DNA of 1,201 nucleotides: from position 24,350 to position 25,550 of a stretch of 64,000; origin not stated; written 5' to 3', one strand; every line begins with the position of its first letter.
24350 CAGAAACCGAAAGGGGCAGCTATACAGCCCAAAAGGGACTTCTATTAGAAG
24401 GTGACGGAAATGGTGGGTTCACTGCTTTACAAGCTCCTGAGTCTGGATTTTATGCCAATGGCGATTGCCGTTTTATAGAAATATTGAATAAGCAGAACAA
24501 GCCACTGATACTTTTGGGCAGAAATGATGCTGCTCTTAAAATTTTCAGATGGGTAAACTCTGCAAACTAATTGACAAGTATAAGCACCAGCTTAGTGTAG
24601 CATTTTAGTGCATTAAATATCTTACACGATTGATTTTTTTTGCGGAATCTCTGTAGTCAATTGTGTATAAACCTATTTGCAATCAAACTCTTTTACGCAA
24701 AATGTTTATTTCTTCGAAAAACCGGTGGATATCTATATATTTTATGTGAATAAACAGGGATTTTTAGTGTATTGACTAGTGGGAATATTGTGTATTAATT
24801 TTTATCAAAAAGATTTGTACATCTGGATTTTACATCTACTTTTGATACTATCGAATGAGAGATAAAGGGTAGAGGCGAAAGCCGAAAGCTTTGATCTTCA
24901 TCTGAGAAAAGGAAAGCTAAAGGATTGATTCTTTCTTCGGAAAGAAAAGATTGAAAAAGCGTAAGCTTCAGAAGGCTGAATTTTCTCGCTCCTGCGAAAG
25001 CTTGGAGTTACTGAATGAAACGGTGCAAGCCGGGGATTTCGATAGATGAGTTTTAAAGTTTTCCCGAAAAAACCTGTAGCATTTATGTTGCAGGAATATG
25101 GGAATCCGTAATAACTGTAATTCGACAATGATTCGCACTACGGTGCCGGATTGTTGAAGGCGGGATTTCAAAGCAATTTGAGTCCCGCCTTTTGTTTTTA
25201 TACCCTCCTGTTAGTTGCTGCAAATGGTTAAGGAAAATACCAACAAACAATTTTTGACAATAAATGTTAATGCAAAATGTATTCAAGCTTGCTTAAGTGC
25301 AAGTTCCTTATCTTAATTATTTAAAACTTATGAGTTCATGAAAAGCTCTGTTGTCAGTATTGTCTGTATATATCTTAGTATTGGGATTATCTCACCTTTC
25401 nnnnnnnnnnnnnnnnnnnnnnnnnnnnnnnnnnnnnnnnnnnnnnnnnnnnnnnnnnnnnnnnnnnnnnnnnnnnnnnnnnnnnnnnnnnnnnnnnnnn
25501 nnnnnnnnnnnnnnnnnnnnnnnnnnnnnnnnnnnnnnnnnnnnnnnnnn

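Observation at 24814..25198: Orphan ~350-nt structured RNA candidate with its own promoter and terminator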

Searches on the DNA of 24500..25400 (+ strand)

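Call 4: search_rna_families(source=window, start=24500, end=25400, threshold=evalue, max_evalue=10, show_alignments=3)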
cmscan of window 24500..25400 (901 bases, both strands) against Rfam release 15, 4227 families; matches with E-value up to 10: 5.
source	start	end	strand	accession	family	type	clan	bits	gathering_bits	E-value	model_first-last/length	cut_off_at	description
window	24898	24986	+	RF02728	HrrF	Gene; sRNA;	-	21.6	77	0.33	1-116/116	no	Haemophilus regulatory RNA responsive to iron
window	25151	25199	+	RF00761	mir-340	Gene; miRNA;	-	17.6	70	1.5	1-95/95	no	mir-340 microRNA precursor family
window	24815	24950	+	RF02034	IMES-1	Gene;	-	17.4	81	0.4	1-191/191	no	IMES-1 RNA motif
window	25215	25290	+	RF02515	AfaR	Gene; sRNA;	-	16.1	100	4.1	1-234/234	no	AfaR small RNA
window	24630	24685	+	RF00324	snoMBII-202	Gene; snRNA; snoRNA; CD-box;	-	14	40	9.2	1-84/84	no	Small nucleolar RNA MBII-202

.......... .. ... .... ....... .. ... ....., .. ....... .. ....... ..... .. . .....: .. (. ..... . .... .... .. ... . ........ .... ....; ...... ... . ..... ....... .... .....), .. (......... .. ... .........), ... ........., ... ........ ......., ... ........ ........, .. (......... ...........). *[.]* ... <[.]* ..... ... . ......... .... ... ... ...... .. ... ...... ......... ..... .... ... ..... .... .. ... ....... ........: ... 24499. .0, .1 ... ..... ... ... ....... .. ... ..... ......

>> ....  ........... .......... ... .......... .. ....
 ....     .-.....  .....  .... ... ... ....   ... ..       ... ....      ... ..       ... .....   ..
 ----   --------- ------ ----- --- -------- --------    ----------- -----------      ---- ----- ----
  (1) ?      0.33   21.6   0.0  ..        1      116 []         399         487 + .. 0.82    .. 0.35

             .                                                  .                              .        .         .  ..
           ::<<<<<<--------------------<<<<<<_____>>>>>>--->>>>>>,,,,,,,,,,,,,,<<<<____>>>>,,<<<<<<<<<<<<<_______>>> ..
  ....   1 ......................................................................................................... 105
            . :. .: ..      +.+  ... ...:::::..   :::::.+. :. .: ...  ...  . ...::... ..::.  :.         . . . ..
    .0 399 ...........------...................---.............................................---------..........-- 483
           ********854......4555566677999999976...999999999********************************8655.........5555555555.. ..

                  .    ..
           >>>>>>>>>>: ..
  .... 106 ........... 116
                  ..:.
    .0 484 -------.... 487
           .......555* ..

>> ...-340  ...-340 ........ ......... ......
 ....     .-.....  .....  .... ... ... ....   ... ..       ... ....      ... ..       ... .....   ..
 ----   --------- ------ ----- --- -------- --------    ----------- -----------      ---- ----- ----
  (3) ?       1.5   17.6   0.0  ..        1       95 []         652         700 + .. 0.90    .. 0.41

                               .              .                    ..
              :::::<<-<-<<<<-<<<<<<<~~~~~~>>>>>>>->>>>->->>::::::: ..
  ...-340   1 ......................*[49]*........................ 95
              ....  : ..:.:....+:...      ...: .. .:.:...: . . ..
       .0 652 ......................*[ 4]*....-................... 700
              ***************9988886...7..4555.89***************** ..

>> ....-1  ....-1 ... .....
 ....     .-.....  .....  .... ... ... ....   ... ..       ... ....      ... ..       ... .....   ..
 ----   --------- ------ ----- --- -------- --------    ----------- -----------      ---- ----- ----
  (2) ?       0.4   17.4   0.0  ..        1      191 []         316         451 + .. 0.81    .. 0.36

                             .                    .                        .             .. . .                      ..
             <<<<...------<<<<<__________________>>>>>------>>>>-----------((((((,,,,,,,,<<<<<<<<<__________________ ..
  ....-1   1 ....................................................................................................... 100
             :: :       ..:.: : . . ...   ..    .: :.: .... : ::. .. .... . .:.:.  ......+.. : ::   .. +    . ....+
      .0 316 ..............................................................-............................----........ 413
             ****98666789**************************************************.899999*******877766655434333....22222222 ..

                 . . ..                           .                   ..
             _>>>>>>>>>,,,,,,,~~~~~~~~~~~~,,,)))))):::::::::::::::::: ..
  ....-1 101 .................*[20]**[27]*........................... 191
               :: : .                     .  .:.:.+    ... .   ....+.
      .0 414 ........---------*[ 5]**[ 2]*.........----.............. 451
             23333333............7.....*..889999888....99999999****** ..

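Call 28: search_dna_similar(query=window:24800-25210:+, collection=plasmids, mode=distant, max_evalue=0.01)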
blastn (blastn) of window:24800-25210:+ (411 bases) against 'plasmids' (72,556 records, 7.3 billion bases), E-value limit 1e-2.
No match.

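Call 29: search_dna_similar(query=window:24800-25210:+, collection=phages, mode=distant, max_evalue=0.01)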
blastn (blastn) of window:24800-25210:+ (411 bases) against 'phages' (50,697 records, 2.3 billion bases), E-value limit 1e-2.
No match.
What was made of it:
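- Tried and rejected: Phage and plasmid blastn: 0 hits (calls 28, 29).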

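Call 64: search_rna_families(source=window, start=24845, end=25203, threshold=evalue, max_evalue=10)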
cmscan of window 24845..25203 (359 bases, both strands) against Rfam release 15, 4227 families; matches with E-value up to 10: 4.
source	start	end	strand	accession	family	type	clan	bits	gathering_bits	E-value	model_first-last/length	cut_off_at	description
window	24898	24986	+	RF02728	HrrF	Gene; sRNA;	-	21.6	77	0.13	1-116/116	no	Haemophilus regulatory RNA responsive to iron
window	25152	25196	+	RF01895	mir-193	Gene; miRNA;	-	12.6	55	7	1-76/76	no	mir-193 microRNA precursor family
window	24945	24986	+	RF02480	GlsR14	Gene; snRNA; snoRNA; CD-box;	-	10.6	90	5.9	1-68/68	no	Small nucleolar RNA GlsR14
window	24882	24935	-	RF02126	GHRLOS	Gene; lncRNA;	-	9.4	48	8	1-70/70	no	Ghrelin opposite strand RNA conserved region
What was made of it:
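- On Bacterial RNase P RNA: No RNase P model hits at E<=10 (calls 4, 64).
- On IscB/TnpB guide-RNA scaffold (HEARO / omega RNA): HEARO does not hit (calls 4, 64).
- Closest known: Orphan large structured bacterial ncRNAs found in GC-enriched intergenic regions. Different: No sequence or structure match to any of these families was found at E<=10 (calls 4, 64).
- Closest known: Bacterial RNase P RNA, type A. Different: The RNase P covariance model does not hit, even at E<=10 (calls 4, 64).
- The HEARO model and every other Rfam model fail to hit (calls 4, 64).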

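Call 73: build_rna_model(alignment_id=A3, structure=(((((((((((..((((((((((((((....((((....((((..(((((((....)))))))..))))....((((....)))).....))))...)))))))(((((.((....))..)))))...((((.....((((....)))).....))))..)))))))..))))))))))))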
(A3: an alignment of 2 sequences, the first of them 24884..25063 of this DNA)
Model R1 built from alignment A3 (2 sequences, 180 columns); structure: as given.
model positions 180; base pairs 59; branch points 3; effective number of sequences 0.66; information 0.59 bits per position. Calibrated on 0.2 Mb of random sequence (short: E-values are rough).
structure used (alignment columns):
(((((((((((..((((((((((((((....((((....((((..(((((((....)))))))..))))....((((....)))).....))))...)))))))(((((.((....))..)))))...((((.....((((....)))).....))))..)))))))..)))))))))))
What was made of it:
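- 24884..25063 (+): Central multi-branched domain. Long-range helices 24884-24894/25053-25063 and 24897-24903/25044-25050 enclose a three-way junction formed by 24904-24910/24981-24987, the hairpin 24988-25008, and 25012-25015/25038-25041. Used as covariance model R1 (call 73).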

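Call 74: search_with_rna_model(model_id=R1, sources=[window, L002, L003, L004, L005, L006, L007, L008, L014, L017, L018, L021, L107, L108], max_evalue=10, filters=default)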
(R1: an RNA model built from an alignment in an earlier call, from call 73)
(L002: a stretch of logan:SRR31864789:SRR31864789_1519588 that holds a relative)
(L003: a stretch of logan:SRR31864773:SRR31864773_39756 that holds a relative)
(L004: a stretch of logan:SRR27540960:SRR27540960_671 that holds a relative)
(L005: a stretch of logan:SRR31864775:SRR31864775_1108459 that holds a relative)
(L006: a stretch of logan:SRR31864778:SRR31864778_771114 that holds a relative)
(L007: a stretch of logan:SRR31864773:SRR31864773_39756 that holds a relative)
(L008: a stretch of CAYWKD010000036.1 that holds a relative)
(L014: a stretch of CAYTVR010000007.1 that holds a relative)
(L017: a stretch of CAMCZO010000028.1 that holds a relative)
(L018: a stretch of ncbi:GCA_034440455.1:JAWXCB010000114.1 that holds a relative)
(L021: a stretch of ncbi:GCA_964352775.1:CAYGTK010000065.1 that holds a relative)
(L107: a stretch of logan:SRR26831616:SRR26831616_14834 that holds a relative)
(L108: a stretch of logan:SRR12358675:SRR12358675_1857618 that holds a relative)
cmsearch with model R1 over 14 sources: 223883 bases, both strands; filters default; matches with E-value up to 10: 7.
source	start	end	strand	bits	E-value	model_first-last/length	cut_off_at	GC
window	24884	25063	+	225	1.1e-57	1-180/180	no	0.39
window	47904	47945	+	10.1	1.5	1-180/180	no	0.17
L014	7476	7500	-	9.9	1.8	1-180/180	no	0.2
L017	1934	1961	-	8.8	3.4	41-68/180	no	0.21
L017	20035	20076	-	8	5.7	1-180/180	no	0.26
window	46612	46644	-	7.7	6.7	1-180/180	no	0.24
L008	3087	3166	+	7.6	7.1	1-180/180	no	0.36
